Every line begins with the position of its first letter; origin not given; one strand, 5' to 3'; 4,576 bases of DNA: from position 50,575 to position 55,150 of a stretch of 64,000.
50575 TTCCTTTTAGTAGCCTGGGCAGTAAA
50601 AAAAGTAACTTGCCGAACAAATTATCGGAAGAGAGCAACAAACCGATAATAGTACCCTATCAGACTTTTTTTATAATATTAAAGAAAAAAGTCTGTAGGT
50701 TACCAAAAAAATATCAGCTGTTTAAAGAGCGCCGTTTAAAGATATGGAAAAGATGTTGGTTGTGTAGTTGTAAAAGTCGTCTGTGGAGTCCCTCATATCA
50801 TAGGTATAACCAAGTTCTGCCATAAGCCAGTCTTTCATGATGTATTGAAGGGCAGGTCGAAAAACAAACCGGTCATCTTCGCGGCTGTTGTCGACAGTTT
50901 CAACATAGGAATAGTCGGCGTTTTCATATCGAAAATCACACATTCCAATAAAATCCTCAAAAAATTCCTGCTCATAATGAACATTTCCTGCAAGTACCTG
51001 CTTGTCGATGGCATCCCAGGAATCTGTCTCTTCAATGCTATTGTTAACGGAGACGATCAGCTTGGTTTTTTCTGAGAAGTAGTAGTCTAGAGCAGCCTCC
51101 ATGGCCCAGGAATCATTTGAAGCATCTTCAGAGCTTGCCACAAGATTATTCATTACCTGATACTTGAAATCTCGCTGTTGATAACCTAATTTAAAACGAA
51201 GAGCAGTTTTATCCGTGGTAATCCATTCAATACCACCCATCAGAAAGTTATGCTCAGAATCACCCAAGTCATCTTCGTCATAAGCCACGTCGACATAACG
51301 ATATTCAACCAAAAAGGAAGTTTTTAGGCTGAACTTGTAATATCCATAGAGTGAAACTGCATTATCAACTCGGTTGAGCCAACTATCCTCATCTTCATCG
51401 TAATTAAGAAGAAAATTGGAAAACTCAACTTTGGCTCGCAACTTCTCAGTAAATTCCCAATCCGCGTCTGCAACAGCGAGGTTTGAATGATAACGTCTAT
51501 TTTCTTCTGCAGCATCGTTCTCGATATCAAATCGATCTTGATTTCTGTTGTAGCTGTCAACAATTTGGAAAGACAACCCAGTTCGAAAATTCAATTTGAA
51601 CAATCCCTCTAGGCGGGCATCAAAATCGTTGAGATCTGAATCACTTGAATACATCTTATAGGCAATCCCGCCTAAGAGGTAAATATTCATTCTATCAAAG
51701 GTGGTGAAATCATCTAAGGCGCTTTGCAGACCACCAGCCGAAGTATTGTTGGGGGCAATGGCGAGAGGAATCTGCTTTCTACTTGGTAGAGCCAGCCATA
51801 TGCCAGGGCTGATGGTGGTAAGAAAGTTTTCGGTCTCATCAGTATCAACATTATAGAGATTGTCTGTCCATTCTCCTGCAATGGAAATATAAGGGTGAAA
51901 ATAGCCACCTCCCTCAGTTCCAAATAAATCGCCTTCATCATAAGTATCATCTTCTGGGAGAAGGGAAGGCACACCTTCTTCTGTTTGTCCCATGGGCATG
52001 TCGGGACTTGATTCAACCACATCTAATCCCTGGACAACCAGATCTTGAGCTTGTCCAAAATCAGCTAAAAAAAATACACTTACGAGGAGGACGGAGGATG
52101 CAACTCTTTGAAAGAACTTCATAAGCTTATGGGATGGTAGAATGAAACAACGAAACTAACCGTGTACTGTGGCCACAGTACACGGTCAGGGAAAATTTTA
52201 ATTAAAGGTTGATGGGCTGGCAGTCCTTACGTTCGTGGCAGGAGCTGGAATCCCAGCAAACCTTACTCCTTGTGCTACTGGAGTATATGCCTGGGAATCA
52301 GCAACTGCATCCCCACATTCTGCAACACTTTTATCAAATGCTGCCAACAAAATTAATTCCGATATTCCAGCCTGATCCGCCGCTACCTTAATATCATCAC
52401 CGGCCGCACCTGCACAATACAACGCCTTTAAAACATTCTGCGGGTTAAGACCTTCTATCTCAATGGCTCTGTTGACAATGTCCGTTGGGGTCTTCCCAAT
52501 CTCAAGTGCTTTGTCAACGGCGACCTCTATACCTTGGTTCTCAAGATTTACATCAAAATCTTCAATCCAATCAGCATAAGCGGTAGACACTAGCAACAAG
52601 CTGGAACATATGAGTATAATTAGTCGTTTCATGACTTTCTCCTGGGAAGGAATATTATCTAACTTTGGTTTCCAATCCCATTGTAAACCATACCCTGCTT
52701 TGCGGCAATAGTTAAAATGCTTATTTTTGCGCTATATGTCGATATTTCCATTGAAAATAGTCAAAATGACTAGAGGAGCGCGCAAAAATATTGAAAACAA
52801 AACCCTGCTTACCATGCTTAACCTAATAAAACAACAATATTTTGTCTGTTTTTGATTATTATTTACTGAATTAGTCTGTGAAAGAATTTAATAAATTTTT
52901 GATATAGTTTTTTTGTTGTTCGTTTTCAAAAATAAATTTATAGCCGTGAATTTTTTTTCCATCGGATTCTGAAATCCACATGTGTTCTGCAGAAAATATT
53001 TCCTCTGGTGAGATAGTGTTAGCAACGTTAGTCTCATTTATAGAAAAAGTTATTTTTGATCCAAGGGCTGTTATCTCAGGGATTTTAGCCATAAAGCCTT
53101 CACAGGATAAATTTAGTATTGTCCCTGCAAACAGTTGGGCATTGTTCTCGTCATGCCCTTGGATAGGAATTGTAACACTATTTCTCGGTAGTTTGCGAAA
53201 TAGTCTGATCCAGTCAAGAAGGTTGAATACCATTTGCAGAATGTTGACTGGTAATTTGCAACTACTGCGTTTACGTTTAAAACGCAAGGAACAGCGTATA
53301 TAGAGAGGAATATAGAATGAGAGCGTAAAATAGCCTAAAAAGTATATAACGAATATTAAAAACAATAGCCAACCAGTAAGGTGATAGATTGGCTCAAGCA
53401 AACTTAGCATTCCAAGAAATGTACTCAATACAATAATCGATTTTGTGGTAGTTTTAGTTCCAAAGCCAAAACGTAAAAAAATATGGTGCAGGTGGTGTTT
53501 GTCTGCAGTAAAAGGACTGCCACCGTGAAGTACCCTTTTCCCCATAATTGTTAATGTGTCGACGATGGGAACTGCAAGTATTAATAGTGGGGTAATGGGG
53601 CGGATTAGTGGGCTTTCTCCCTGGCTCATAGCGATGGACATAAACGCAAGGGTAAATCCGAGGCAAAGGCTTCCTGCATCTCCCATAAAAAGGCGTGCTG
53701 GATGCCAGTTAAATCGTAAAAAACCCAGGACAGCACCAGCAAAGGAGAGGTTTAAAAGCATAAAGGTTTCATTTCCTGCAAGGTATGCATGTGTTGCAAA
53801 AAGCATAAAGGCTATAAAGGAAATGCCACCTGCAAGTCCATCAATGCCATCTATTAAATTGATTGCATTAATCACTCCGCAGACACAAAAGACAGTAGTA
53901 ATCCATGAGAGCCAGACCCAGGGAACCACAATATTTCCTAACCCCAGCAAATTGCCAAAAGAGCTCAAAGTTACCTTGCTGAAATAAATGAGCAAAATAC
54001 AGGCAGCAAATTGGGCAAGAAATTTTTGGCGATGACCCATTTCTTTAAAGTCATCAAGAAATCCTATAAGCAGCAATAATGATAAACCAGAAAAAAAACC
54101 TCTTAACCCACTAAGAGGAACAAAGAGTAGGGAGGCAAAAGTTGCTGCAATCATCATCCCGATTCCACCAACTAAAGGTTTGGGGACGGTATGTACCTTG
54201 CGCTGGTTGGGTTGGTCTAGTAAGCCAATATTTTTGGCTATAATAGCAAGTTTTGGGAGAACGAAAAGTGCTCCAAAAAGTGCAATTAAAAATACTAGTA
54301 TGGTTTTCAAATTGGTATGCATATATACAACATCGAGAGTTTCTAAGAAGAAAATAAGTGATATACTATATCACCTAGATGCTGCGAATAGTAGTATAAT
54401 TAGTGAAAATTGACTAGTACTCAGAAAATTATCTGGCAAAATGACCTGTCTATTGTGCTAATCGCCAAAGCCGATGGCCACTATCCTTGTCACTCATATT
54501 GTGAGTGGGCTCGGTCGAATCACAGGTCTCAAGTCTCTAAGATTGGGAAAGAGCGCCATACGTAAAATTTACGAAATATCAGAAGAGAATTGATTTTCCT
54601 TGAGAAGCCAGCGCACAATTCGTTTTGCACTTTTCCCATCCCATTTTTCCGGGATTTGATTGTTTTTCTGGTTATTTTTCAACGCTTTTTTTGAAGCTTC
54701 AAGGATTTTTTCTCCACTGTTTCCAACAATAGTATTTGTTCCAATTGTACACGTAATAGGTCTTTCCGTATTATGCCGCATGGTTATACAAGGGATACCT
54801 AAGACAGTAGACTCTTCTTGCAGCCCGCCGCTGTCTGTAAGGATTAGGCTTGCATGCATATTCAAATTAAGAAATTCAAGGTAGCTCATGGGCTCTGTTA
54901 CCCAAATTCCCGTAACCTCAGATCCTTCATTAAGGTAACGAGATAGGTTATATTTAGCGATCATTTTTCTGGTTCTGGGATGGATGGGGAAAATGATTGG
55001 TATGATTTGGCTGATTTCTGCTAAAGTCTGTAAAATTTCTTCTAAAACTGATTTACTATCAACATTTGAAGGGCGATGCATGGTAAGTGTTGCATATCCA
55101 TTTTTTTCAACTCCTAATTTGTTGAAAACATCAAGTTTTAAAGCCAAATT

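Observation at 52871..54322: Priming glycosyl-phosphate transferase (WecA/MraY family) fused to a PilZ c-di-GMP receptor domain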

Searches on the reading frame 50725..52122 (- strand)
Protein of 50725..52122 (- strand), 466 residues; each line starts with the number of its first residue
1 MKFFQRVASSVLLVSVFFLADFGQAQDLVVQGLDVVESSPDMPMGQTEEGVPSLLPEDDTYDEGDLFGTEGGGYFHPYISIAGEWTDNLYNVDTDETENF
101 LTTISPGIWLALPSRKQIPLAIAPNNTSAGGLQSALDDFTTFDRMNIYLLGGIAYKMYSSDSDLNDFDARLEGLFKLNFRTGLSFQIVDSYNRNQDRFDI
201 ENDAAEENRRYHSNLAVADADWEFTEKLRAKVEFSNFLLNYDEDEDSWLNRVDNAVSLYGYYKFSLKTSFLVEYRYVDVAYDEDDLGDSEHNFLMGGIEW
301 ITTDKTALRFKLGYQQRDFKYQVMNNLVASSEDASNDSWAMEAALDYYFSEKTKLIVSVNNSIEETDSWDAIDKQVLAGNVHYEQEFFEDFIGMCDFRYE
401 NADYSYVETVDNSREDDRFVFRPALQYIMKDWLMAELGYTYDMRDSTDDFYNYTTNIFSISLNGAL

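Call 9: search_protein_families(library=pfam, proteins=[window:50725-52122:-], max_evalue=0.001)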
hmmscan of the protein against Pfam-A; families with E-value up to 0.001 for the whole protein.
window:50725-52122:- (466 aa): 1 family
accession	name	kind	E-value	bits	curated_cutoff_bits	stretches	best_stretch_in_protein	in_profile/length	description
PF10082.15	BBP2_2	-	3.4e-08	33.2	23.7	1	265-462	186-374/378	Putative beta-barrel porin 2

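Call 28: search_protein_families(library=ncbifam, proteins=[window:50725-52122:-], max_evalue=0.00001)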
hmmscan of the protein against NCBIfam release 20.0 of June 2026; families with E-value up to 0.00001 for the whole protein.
window:50725-52122:- (466 aa): 2 families
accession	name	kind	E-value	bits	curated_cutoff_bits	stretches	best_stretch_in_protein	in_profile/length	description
TIGR03016.1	pepcterm_hypo_1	hypoth_equivalog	6.9e-09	35.2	90.85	0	404-463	414-474/477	TIGR03016 family PEP-CTERM system-associated outer membrane protein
TIGR03014.2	EpsL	equivalog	7.9e-09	35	275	1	202-463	124-382/385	XrtB/PEP-CTERM-associated polysaccharide biosynthesis outer membrane protein EpsL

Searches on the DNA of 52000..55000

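Call 69: search_rna_families(source=window, start=52000, end=55000, threshold=evalue, max_evalue=1)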
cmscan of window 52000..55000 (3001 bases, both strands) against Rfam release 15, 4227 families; matches with E-value up to 1: 1.
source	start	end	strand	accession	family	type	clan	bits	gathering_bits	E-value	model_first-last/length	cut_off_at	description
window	54064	54190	+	RF02161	PART1_3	Gene; lncRNA;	-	18.5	40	0.52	1-131/131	no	Prostate androgen-regulated transcript 1 conserved region 3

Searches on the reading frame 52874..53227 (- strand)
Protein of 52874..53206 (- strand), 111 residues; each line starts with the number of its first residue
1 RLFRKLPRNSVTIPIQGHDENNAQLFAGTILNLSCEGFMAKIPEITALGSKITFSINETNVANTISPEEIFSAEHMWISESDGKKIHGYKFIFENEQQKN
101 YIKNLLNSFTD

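Call 5: search_protein_families(library=pfam, proteins=[window:52874-53206:-], max_evalue=10)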
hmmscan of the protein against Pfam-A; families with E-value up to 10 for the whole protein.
window:52874-53206:- (111 aa): 2 families
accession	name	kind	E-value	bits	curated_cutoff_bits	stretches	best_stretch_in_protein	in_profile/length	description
PF07238.19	PilZ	-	1.3e-05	25.9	22.5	1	4-106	3-100/102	PilZ domain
PF17331.7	GFD1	-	0.15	12.7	23.4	1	84-110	7-33/44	GFD1 mRNA transport factor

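Call 22: search_solved_structures(query=A2, max_evalue=1, show_alignments=3)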
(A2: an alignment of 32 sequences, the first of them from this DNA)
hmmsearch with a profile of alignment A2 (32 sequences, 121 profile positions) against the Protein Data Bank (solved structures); distinct sequences matched with E-value up to 1: 4.
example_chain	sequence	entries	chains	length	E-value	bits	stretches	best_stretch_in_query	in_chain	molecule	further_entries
2gjg_A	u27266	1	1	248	0.0003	23.6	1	18-118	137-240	hypothetical protein PP4397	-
3kyf_A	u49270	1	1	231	0.00068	22.5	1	18-116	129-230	Putative uncharacterized protein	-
4pqx_A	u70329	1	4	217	0.41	13.5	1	49-115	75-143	Uncharacterized protein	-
2fgc_A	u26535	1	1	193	0.46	13.4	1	31-85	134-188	acetolactate synthase, small subunit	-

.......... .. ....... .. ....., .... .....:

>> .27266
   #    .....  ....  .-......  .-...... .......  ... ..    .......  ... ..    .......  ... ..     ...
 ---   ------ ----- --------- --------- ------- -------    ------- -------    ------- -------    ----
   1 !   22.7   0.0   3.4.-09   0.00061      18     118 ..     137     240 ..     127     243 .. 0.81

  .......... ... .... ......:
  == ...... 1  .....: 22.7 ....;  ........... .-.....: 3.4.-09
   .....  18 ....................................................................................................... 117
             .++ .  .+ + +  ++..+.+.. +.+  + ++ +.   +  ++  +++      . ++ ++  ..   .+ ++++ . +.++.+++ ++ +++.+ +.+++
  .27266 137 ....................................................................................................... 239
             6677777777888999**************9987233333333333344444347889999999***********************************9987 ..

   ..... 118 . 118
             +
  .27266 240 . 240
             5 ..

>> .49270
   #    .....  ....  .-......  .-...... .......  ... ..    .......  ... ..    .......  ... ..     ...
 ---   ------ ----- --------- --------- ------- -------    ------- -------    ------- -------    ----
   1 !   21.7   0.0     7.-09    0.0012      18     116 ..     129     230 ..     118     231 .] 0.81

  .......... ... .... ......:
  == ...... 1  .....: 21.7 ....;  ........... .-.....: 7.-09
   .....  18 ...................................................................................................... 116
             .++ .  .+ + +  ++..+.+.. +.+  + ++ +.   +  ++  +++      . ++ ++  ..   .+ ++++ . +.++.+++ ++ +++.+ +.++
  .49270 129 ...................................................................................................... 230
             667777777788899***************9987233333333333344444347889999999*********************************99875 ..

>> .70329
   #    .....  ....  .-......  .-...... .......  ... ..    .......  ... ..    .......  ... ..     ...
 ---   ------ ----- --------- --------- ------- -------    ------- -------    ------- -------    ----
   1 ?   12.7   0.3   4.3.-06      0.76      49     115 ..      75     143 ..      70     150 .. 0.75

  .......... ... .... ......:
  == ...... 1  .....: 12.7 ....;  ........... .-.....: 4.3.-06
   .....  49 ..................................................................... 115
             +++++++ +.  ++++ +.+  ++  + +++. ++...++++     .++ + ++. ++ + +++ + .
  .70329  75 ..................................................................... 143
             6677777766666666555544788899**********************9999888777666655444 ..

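Call 23: search_protein_families(library=pfam, alignment_id=A2, max_evalue=0.01)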
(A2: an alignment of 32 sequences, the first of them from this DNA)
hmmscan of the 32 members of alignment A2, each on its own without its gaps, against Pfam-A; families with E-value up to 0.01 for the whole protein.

A. member 1, seq(118 aa): 1 family
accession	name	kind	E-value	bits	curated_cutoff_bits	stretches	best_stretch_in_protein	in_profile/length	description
PF07238.19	PilZ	-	1.6e-05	25.6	22.5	1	11-113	3-100/102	PilZ domain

B. families by the number of members that match (of 32 scanned): 1 family
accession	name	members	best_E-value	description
PF07238.19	PilZ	32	1.8e-15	PilZ domain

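Call 33: predict_structure(alignment_id=A2)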
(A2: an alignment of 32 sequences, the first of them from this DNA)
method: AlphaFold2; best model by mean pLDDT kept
length: 118 residues; sequences in the alignment: 32
mean_pLDDT: 84.3   pTM: 0.76
mean pLDDT of the five models: 84.3, 82.6, 81.5, 81.0, 80.9
residues with pLDDT >= 90: 66; 70-90: 29; 50-70: 19; < 50: 4
segments of 3 or more residues with pLDDT < 50: none
pLDDT, mean of each block of 10 residues (from residue 1): 57 84 91 93 94 83 70 78 91 94 93 83
secondary structure, 60 per line:
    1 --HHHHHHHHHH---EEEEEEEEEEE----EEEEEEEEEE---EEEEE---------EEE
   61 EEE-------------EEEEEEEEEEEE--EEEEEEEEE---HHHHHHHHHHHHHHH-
elements in order: H3-12 E16-26 E31-40 E44-48 E58-63 E77-88 E91-99 H103-117

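Call 41: fold_search(model_id=the predicted structure, library=pdb)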
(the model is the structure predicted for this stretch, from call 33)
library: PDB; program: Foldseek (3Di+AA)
matches with E <= 10: 780; with E <= 0.001: 20
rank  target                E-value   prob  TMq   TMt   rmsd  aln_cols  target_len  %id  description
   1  4i86_B                5.6e-05  1.00  0.64  0.75   3.2       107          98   17  Crystal structure of PilZ domain of CeSA from cellulose synthesizing bacterium (released 2013-04-03)
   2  5ej1_A                7.1e-05  1.00  0.63  0.12   3.4       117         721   15  Pre-translocation state of bacterial cellulose synthase (released 2016-03-30)
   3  9fp0_A                9.9e-05  1.00  0.57  0.10   7.7       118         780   19  Cryo-EM structure of the 'crown'less Bcs macrocomplex for E. coli cellulose secretion in non-saturating c-di-GMP (loca (released 2024-10-16)
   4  4i86_A                1.1e-04  1.00  0.65  0.73   3.4       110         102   17  Crystal structure of PilZ domain of CeSA from cellulose synthesizing bacterium (released 2013-04-03)
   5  9b8v_E                1.1e-04  1.00  0.57  0.09   3.5        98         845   20  AlphaFold2 informed cryo-EM model of the E. coli cellulose synthase BcsAG3B6 complex (released 2025-02-19)
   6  4p00_A                1.2e-04  1.00  0.66  0.12   2.8       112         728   14  Bacterial Cellulose Synthase in complex with cyclic-di-GMP and UDP (released 2014-04-09)
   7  9fnn_A                1.3e-04  1.00  0.65  0.11   2.4       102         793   20  Cryo-EM structure of the c-di-GMP-saturated 'crown'less Bcs macrocomplex for cellulose secretion in E. coli (released 2024-10-16)
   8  4hg6_A                1.6e-04  1.00  0.66  0.12   3.4       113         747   16  Structure of a cellulose synthase - cellulose translocation intermediate (released 2012-12-19)
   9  5y6g                  1.9e-04  1.00  0.68  0.62   3.7       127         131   16  PilZ domain with c-di-GMP of YcgR from Escherichia coli (released 2018-07-18)
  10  4xrn_D                2.7e-04  1.00  0.64  0.70   3.2       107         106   14  Pilz domain with c-di-gmp of a protein from Pseudomonas aeruginosa (released 2016-02-03)
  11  2rde_A                3.2e-04  1.00  0.62  0.35   3.7       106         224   21  Crystal structure of VCA0042 complexed with c-di-GMP (released 2007-10-30)
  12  4rt1_A                4.2e-04  1.00  0.65  0.70   3.1       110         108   16  Structure of the Alg44 PilZ domain (R95A mutant) from Pseudomonas aeruginosa PAO1 in complex with c-di-GMP (released 2015-04-08)
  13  4xrn_B                4.2e-04  1.00  0.58  0.65   4.0       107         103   16  Pilz domain with c-di-gmp of a protein from Pseudomonas aeruginosa (released 2016-02-03)
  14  4xrn_C                5.5e-04  1.00  0.66  0.71   3.0       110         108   16  Pilz domain with c-di-gmp of a protein from Pseudomonas aeruginosa (released 2016-02-03)
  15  8u0i                  5.5e-04  1.00  0.56  0.74   3.4        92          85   20  Crystal structure of PA0012 complexed with cyclic-di-GMP from Pseudomonas aeruginosa (released 2024-09-04)
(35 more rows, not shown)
